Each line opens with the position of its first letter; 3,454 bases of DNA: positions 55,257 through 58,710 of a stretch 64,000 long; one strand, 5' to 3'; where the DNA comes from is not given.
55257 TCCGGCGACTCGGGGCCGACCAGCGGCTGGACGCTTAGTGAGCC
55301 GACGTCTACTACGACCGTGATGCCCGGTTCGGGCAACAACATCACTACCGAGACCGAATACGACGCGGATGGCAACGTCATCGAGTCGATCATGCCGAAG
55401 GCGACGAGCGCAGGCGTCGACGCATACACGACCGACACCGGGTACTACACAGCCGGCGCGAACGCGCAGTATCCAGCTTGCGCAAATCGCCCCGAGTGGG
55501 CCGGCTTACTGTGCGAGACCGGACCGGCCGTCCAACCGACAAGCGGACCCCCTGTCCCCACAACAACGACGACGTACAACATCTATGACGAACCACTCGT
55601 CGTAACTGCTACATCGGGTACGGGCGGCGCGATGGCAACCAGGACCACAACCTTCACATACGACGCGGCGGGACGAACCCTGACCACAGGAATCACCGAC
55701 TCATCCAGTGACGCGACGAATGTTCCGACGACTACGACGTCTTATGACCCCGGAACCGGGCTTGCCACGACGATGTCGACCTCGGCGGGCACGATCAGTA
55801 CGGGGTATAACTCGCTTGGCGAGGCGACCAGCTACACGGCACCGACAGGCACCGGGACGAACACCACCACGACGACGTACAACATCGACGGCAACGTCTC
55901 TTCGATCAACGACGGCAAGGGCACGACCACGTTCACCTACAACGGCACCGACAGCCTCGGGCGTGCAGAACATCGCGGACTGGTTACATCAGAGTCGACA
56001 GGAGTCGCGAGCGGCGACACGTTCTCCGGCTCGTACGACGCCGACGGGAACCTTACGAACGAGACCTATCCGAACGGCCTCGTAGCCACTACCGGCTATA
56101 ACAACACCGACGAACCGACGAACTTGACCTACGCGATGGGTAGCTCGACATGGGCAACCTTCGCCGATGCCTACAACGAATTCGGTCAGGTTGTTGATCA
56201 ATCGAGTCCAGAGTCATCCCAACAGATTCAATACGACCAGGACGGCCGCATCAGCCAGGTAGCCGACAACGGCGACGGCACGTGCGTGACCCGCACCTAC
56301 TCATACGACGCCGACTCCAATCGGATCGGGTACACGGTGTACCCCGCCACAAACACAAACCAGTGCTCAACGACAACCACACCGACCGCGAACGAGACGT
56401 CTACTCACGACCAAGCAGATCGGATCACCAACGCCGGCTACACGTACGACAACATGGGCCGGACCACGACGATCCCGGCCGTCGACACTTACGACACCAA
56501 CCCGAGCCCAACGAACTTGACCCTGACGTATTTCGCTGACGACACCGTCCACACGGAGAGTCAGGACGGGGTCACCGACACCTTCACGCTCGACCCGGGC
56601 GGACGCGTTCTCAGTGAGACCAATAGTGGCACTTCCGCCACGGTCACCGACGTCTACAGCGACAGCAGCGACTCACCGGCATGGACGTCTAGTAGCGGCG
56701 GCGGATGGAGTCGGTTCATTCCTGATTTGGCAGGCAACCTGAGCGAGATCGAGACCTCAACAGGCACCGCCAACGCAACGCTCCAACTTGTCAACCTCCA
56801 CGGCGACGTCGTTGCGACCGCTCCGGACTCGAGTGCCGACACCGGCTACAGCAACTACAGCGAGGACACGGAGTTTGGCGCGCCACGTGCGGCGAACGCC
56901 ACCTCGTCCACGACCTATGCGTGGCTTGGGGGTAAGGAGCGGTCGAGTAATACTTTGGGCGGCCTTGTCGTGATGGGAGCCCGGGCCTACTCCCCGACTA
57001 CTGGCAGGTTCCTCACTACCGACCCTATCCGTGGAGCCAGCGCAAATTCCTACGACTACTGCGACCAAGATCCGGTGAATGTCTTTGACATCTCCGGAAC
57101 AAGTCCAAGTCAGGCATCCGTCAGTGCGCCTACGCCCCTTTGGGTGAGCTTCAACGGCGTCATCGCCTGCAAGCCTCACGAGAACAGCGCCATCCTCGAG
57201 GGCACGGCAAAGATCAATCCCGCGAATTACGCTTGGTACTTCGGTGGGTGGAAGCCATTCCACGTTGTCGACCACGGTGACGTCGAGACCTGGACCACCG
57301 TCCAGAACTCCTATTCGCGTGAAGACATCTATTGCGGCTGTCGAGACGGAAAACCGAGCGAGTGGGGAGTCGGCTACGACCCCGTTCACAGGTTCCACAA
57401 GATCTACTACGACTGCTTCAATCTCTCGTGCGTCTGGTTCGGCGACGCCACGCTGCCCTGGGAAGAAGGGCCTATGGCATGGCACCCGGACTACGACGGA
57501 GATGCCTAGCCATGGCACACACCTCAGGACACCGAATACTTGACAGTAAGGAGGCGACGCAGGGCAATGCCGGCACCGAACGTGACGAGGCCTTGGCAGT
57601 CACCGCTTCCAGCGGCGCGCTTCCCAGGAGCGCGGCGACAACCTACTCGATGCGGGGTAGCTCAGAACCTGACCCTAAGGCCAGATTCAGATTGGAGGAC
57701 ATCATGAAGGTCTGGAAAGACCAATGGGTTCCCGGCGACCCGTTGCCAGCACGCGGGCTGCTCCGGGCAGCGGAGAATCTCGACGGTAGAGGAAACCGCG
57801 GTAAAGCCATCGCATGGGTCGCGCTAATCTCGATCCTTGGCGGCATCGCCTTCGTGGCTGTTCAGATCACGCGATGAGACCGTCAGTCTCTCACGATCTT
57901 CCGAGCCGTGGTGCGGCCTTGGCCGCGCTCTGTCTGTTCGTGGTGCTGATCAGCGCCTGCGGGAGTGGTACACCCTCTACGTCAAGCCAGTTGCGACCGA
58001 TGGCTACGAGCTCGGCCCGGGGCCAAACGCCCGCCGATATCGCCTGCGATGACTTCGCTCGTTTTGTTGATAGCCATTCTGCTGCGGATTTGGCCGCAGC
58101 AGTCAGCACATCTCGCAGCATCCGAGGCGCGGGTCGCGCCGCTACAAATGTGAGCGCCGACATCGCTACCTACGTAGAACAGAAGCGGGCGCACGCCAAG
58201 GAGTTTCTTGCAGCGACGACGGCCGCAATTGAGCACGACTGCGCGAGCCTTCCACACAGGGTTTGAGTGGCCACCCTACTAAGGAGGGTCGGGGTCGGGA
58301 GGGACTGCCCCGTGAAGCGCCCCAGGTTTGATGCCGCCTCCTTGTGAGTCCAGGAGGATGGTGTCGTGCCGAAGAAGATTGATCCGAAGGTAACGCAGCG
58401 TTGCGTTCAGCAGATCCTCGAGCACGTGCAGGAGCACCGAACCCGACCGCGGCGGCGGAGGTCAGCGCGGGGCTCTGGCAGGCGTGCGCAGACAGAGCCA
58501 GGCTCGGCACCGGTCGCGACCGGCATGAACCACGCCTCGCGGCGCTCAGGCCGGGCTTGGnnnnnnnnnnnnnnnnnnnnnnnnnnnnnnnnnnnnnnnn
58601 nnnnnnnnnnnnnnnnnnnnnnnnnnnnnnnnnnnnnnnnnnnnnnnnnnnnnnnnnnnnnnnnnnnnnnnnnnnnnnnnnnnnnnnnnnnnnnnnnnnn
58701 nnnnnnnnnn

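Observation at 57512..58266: Translationally coupled small membrane protein and lipoprotein directly downstream of the toxin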

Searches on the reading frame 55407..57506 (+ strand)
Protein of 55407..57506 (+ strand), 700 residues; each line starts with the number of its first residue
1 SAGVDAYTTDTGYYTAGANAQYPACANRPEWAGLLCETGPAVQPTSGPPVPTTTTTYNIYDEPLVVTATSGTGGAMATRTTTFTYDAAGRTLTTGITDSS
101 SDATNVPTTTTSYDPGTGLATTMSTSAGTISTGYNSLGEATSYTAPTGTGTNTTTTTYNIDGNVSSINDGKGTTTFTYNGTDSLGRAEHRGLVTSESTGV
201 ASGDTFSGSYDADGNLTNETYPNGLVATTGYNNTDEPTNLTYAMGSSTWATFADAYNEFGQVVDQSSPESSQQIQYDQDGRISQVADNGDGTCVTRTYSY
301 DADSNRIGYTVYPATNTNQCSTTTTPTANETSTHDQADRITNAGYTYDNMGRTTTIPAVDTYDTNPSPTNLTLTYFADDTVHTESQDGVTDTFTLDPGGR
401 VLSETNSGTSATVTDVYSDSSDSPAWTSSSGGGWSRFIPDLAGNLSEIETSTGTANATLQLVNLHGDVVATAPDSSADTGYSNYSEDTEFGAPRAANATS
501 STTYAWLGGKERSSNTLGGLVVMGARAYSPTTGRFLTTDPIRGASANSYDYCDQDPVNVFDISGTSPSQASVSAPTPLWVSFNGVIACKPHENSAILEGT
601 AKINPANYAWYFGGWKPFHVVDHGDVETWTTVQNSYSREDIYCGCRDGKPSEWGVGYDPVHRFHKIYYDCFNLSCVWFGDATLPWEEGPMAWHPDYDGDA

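Call 22: find_related_loci(query=window:55407-57506:+, collection=genome_contigs, flank=10000)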
Query window:55407-57506:+ (700 aa) in genome_contigs; peptide patterns used: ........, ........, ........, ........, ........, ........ (x = any residue, [..] = any of these).
47 stretches matched a pattern; 7 encode a relative of the query (tblastn E <= 1e-3); 7 distinct loci.
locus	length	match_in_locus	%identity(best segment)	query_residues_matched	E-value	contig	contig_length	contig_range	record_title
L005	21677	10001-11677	71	1-564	0e+0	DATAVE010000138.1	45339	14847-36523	MAG TPA_asm: Mycobacteriales bacterium isolate SMAG_U5591 k141_1216645, whole genome shotgun sequence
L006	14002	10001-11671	59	1-564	0e+0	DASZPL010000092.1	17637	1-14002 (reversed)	MAG TPA_asm: Mycobacteriales bacterium isolate SMAG_U5970 k141_537954, whole genome shotgun sequence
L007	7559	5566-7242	55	1-565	1e-171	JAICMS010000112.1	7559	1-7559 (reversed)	MAG: Propionibacteriales bacterium isolate LS_ISSM_2_bin.147 k141_4492840_length_7559_cov_18.8133, whole genome shotgun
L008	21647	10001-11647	33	1-542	1e-68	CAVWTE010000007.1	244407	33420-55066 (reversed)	MAG: uncultured Actinomycetota bacterium isolate MFD01633.bin.2.179 genome assembly, contig: contig_114937, whole genome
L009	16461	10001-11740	35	8-564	3e-74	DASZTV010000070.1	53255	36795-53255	MAG TPA_asm: Mycobacteriales bacterium isolate SMAG_U6086 k141_750659, whole genome shotgun sequence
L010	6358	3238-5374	46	495-573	3e-16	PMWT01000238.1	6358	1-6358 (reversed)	MAG: Acidimicrobiaceae bacterium isolate bog_536 73.20110700_S3M.29_contig_43734, whole genome shotgun sequence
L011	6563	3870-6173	24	74-585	2e-7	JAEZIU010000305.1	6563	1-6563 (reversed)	MAG: Bacillota bacterium isolate OH_CDB_200 k127_98682, whole genome shotgun sequence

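Call 55: search_protein_families(library=pfam, proteins=[L006:12054-12461:+, L009:13508-13894:+, L005:12103-12633:+, L005:11672-12106:+, L006:11663-12043:+], max_evalue=10)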
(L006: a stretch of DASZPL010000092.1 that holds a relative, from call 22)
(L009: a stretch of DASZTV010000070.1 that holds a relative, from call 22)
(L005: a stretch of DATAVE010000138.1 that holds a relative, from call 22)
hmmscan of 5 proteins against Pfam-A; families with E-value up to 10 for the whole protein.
L006:12054-12461:+ (135 aa): 0 families

L009:13508-13894:+ (128 aa): 1 family
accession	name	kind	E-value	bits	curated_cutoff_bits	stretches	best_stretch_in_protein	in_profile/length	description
PF23923.1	DUF7262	-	0.009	16.9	27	1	11-76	13-79/132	Family of unknown function (DUF7262)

L005:12103-12633:+ (176 aa): 1 family
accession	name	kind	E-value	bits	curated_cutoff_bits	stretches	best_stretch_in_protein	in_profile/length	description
PF12002.13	MgsA_C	-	0.17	12.2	27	1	89-126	50-87/167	MgsA AAA+ ATPase C terminal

L005:11672-12106:+ (144 aa): 3 families
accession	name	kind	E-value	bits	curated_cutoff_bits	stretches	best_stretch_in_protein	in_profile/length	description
PF20721.2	C19orf12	-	0.3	11.3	30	1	100-132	45-77/163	C19orf12-like protein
PF02382.20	RTX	-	2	8.4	26.8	1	83-135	69-121/311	N-terminal domain in RTX protein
PF05818.17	TraT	-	3.9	7.6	31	1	84-137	75-129/214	Enterobacterial TraT complement resistance protein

L006:11663-12043:+ (126 aa): 0 families

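Call 65: search_dna_similar(query=window:55407-57101:+, collection=plasmids, mode=protein, max_evalue=1e-10, max_rows=25)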
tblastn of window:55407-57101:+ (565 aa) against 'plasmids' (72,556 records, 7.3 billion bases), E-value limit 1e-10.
Records with a match: 22; places in all: 32; records where one place covers at least 80% of the query: 20.
Best place of each record, by identity: <60% 22.
By first word of the organism name: Streptomyces 18; Tessaracoccus 1; Kitasatospora 1; Arthrobacter 1; Frondihabitans 1.
By predicted mobility (MOB-suite, as given by PLSDB): non-mobilizable 12; mobilizable 9; conjugative 1.
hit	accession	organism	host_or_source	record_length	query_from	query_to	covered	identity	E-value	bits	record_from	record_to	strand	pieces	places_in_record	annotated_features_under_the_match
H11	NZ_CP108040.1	Streptomyces sp. NBC_00299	-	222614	24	564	96%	35.7%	6e-49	190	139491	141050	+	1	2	DNRLRE domain-containing protein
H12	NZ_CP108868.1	Streptomyces sp. NBC_00829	-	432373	24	564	96%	35.2%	2e-44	176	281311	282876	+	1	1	none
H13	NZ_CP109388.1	Streptomyces anulatus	-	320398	25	564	96%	35.3%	1e-44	177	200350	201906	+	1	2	RHS repeat-associated core domain-containing protein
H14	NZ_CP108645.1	Streptomyces sp. NBC_01116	-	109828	25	564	96%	35.3%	1e-44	177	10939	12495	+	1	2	RHS repeat-associated core domain-containing protein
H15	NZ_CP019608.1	Tessaracoccus flavescens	mono isolate,marine sediment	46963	19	564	97%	34.3%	3e-45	179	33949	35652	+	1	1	DNRLRE domain-containing protein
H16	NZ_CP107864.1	Streptomyces europaeiscabiei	-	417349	24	564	96%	34.6%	6e-45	178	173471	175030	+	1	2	RHS repeat-associated core domain-containing protein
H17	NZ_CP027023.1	Streptomyces sp. WAC00288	Culture,soil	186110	24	564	96%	34.3%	8e-50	192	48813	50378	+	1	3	DNRLRE domain-containing protein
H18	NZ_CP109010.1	Streptomyces sp. NBC_00690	-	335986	25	564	96%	34.3%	7e-42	169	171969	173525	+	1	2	RHS repeat-associated core domain-containing protein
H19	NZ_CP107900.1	Streptomyces sp. NBC_00464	-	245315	24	564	96%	34.0%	7e-46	181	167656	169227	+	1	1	DNRLRE domain-containing protein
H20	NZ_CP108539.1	Streptomyces sp. NBC_01217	-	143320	24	564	96%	34.0%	2e-47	186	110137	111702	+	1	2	DNRLRE domain-containing protein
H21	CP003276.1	Streptomyces hygroscopicus subsp. jinggangensis 5008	-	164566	24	564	96%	34.0%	6e-52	199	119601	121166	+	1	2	YD repeat-containing protein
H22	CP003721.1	Streptomyces hygroscopicus subsp. jinggangensis TL01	-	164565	24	564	96%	34.0%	6e-52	199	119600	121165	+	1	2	YD repeat-containing protein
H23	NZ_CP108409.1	Kitasatospora sp. NBC_01300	-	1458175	25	564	96%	33.9%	6e-47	184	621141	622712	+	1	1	record has no annotation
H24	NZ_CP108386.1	Streptomyces sp. NBC_01324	-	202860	25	565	96%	33.0%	5e-42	169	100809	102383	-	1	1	DNRLRE domain-containing protein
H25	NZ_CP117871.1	Arthrobacter agilis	cell culture,Middle part of the water ...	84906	21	564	96%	32.2%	1e-37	156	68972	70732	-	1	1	DNRLRE domain-containing protein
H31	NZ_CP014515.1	Frondihabitans sp. PAMC 28766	Himantormia,single cell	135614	216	564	62%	45.0%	1e-63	233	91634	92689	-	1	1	RHS repeat-associated core domain-containing protein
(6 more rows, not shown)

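Call 66: get_annotated_region(hit=H15, flank=3000)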
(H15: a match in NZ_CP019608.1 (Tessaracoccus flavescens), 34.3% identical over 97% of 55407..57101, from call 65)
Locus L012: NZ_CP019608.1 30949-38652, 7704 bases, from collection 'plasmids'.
description: Tessaracoccus flavescens strain SST-39T plasmid unnamed, complete sequence
organism: Tessaracoccus flavescens (NCBI taxid 399497)
taxonomy: Bacteria; Actinomycetota; Actinomycetes; Propionibacteriales; Propionibacteriaceae; Tessaracoccus; Tessaracoccus flavescens
host: -; source: mono isolate,marine sediment; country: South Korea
typing (MOB-suite, as given by PLSDB): mobilizable; relaxase MOBF
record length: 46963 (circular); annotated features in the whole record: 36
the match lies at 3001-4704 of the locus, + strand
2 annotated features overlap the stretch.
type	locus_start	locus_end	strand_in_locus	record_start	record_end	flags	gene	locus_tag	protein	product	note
CDS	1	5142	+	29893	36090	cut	-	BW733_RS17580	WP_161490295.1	DNRLRE domain-containing protein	-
CDS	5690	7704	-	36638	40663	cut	mobF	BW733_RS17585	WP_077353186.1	MobF family relaxase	-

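Call 67: get_annotated_region(hit=H25, flank=3000)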
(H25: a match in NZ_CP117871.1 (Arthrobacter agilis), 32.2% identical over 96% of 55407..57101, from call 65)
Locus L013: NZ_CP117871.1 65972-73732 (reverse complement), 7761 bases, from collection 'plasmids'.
description: Arthrobacter agilis strain TMP24 plasmid pAAG24-85, complete sequence
organism: Arthrobacter agilis (NCBI taxid 37921)
taxonomy: Bacteria; Actinomycetota; Actinomycetes; Micrococcales; Micrococcaceae; Arthrobacter; Arthrobacter agilis
host: -; source: cell culture,Middle part of the water column of temporary meltwater pond; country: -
typing (MOB-suite, as given by PLSDB): non-mobilizable
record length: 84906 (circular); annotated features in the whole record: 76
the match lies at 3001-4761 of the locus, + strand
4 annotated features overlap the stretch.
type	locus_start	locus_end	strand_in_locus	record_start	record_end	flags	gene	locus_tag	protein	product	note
CDS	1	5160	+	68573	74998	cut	-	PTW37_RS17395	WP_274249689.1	DNRLRE domain-containing protein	-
CDS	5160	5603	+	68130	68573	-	-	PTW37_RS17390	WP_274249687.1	hypothetical protein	-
CDS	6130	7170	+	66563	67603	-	-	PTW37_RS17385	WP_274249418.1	site-specific integrase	GO:0015074 - DNA integration [Evidence IEA]; GO:0006310 - DNA recombination [Evidence IEA]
CDS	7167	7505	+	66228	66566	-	-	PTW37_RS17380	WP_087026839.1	helix-turn-helix transcriptional regulator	-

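Call 68: get_annotated_region(hit=H31, flank=3000)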
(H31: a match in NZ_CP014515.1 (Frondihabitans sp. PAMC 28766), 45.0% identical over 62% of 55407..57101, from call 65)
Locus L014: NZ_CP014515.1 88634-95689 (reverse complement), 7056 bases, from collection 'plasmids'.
description: Frondihabitans sp. PAMC 28766 strain SR6 plasmid 2, complete sequence
organism: Frondihabitans sp. PAMC 28766 (NCBI taxid 1795630)
taxonomy: Bacteria; Actinomycetota; Actinomycetes; Micrococcales; Microbacteriaceae; Frondihabitans; Frondihabitans sp. PAMC 28766
host: -; source: Himantormia,single cell; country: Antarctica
typing (MOB-suite, as given by PLSDB): mobilizable; replicon rep_cluster_1547; relaxase MOBF
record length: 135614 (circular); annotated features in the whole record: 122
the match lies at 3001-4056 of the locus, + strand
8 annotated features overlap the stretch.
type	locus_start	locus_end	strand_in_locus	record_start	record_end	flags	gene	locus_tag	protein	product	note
CDS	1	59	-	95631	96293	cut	sigK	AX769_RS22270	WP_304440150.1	ECF RNA polymerase sigma factor SigK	GO:0006352 - DNA-templated transcription initiation [Evidence IEA]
CDS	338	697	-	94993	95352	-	-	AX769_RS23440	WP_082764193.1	nuclear transport factor 2 family protein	-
CDS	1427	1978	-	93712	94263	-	-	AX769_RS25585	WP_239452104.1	hypothetical protein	-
CDS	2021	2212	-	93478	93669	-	-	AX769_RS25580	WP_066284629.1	hypothetical protein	-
CDS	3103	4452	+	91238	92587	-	-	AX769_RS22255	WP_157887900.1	RHS repeat-associated core domain-containing protein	-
CDS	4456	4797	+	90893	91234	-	-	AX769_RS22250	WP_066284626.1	hypothetical protein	-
CDS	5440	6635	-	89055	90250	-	-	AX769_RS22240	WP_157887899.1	IS3 family transposase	-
CDS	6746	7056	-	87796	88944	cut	-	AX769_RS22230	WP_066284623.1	type IIL restriction-modification enzyme MmeI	-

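Call 69: get_annotated_region(hit=H11, flank=3000)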
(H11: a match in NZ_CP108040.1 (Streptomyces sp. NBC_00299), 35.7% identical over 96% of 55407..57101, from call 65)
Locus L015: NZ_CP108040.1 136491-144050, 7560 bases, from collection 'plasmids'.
description: Streptomyces sp. NBC_00299 plasmid unnamed1, complete sequence
organism: Streptomyces sp. NBC_00299 (NCBI taxid 2975705)
taxonomy: Bacteria; Actinomycetota; Actinomycetes; Kitasatosporales; Streptomycetaceae; Streptomyces; Streptomyces sp. NBC 00299
host: -; source: -; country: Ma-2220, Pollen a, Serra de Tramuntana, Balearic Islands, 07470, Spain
typing (MOB-suite, as given by PLSDB): mobilizable; replicon rep_cluster_1910; relaxase MOBF
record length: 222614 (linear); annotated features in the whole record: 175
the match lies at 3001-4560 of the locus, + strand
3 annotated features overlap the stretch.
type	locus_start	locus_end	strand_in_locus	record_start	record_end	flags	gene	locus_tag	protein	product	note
CDS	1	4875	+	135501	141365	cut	-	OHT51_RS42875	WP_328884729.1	DNRLRE domain-containing protein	-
CDS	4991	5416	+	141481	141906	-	-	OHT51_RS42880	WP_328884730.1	hypothetical protein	-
CDS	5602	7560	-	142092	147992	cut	-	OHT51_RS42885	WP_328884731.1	DNRLRE domain-containing protein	-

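Call 70: get_annotated_region(hit=H21, flank=3000)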
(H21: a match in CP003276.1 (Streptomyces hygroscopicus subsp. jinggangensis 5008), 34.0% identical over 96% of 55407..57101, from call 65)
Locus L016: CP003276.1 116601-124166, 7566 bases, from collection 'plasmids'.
description: Streptomyces hygroscopicus subsp. jinggangensis 5008 plasmid pSHJG1, complete sequence
organism: Streptomyces hygroscopicus subsp. jinggangensis 5008 (NCBI taxid 1133850)
taxonomy: Bacteria; Actinomycetota; Actinomycetes; Kitasatosporales; Streptomycetaceae; Streptomyces; Streptomyces hygroscopicus; Streptomyces hygroscopicus subsp. jinggangensis 5008
host: -; source: -; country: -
typing (MOB-suite, as given by PLSDB): non-mobilizable; replicon rep_cluster_1879
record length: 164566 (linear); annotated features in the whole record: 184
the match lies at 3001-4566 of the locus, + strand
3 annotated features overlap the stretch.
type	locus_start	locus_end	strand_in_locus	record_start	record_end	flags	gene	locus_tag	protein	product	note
CDS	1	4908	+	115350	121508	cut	-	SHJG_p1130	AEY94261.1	YD repeat-containing protein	-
CDS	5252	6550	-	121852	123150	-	-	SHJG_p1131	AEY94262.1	putative plasmid partitioning protein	-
CDS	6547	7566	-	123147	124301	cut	-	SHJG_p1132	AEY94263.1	putative plasmid partitioning protein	-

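Call 71: get_annotated_region(hit=H13, flank=3000)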
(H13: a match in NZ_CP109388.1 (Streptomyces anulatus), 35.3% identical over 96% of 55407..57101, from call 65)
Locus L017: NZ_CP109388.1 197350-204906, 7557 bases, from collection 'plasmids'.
description: Streptomyces anulatus strain NBC 01543 plasmid unnamed1, complete sequence
organism: Streptomyces anulatus (NCBI taxid 1892)
taxonomy: Bacteria; Actinomycetota; Actinomycetes; Kitasatosporales; Streptomycetaceae; Streptomyces; Streptomyces anulatus
host: -; source: -; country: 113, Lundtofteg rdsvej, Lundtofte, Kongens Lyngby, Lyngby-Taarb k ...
typing (MOB-suite, as given by PLSDB): non-mobilizable
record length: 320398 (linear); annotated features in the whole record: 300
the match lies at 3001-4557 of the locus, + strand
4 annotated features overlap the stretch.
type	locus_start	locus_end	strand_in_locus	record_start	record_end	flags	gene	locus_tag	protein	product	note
CDS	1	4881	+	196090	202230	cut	-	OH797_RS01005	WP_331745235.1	RHS repeat-associated core domain-containing protein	-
CDS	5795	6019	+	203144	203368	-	-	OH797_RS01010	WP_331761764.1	hypothetical protein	-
CDS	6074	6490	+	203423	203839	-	-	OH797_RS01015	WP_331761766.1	hypothetical protein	-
CDS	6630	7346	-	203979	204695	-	-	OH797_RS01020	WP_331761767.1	hypothetical protein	-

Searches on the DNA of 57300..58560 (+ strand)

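Call 50: search_dna_similar(query=window:58270-58560:+, collection=plasmids, mode=distant, max_rows=10)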
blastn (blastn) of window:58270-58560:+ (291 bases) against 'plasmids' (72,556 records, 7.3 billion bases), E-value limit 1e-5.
Records with a match: 14; places in all: 16; records where one place covers at least 80% of the query: 0.
Best place of each record, by identity: 80-90% 9; 60-80% 5.
By first word of the organism name: Gordonia 4; Rhodococcus 3; Frondihabitans 2; Mycobacterium 1; Microbacterium 1; Dietzia 1; Mycolicibacterium 1; Citricoccus 1.
By predicted mobility (MOB-suite, as given by PLSDB): non-mobilizable 8; mobilizable 4; conjugative 2.
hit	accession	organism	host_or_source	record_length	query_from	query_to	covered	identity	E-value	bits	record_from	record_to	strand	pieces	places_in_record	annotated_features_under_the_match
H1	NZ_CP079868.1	Mycobacterium sp. SMC-8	Homo sapiens,sputum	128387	44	152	37%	76.4%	4e-11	75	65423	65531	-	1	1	none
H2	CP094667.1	Gordonia amicalis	cell culture,river sand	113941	41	122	28%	81.7%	1e-12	82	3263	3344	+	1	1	IS3 family transposase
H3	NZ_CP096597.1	Gordonia amicalis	cell culture,Co-produced water from oil ...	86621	44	122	27%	81.0%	4e-11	76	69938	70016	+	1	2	IS3 family transposase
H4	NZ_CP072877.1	Microbacterium sp. NIBRBAC000506063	cell culture,sludge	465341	44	116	25%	86.5%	3e-13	82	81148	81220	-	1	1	none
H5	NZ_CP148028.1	Gordonia hongkongensis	-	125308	43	122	27%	78.8%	6e-9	69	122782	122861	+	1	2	transposase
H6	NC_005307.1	Gordonia westfalica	-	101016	43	122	27%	77.5%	8e-8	64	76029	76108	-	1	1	helicase | IS3 family transposase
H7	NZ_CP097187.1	Rhodococcus sp. GA1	cell culture,soil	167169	41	116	26%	80.5%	6e-9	69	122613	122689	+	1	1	none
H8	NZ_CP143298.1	Dietzia kunjamensis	-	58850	41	116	26%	80.5%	6e-9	69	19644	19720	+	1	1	none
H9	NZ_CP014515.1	Frondihabitans sp. PAMC 28766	Himantormia,single cell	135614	43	118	26%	80.5%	8e-8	65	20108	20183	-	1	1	IS3 family transposase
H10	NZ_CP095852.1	Rhodococcus pyridinivorans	main river that flows through Guiyu town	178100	44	116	25%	83.8%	1e-11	77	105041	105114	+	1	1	hypothetical protein | transposase family protein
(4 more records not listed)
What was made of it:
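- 58310..58421 (+): Left-end remnant of an IS3-family element that truncates the cassette 44 nt after the lipoprotein stop. blastn to IS3 transposase ends on Gordonia, Rhodococcus and Frondihabitans plasmids (call 50).
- The IS3 remnant shows that the locus was rearranged, so a soluble immunity gene could have been lost (call 50). An IS3 remnant lies 44 nt downstream (call 50).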

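Call 76: search_rna_families(source=window, start=57300, end=58500, threshold=evalue, max_evalue=1)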
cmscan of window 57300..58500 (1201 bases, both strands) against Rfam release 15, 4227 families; matches with E-value up to 1: 0.
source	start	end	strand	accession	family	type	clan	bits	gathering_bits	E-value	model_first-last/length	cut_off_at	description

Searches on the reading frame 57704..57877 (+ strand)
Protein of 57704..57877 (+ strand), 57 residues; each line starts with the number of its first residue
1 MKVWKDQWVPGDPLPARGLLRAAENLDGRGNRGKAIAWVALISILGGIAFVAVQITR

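Call 4: search_protein_families(library=pfam, proteins=[window:57704-57877:+], max_evalue=0.1)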
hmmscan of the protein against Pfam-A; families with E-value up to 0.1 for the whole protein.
window:57704-57877:+ (57 aa): 0 families

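Call 5: search_protein_families(library=ncbifam, proteins=[window:57704-57877:+], max_evalue=1)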
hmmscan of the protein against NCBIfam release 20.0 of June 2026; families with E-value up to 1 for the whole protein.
window:57704-57877:+ (57 aa): 0 families

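Call 7: find_encoding_contigs(protein=window:57704-57877:+, flank=10000, max_places=10)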
Protein window:57704-57877:+ (57 aa): no gene with exactly this product is on record in the collection.
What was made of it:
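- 57704..57877 (+): 57-aa internal-start version of the same ORF (possible isoform or alternative true start). No gene with exactly this product is on record (call 7).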

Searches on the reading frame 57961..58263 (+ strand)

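Call 55: search_protein_families(library=pfam, proteins=[window:57961-58263:+], max_evalue=10)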
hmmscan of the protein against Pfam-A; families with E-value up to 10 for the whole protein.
window:57961-58263:+ (101 aa): 1 family
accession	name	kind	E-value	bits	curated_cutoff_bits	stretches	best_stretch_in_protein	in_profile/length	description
PF24218.1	DUF7437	-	0.047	13.8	27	1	30-50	5-25/66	Family of unknown function (DUF7437)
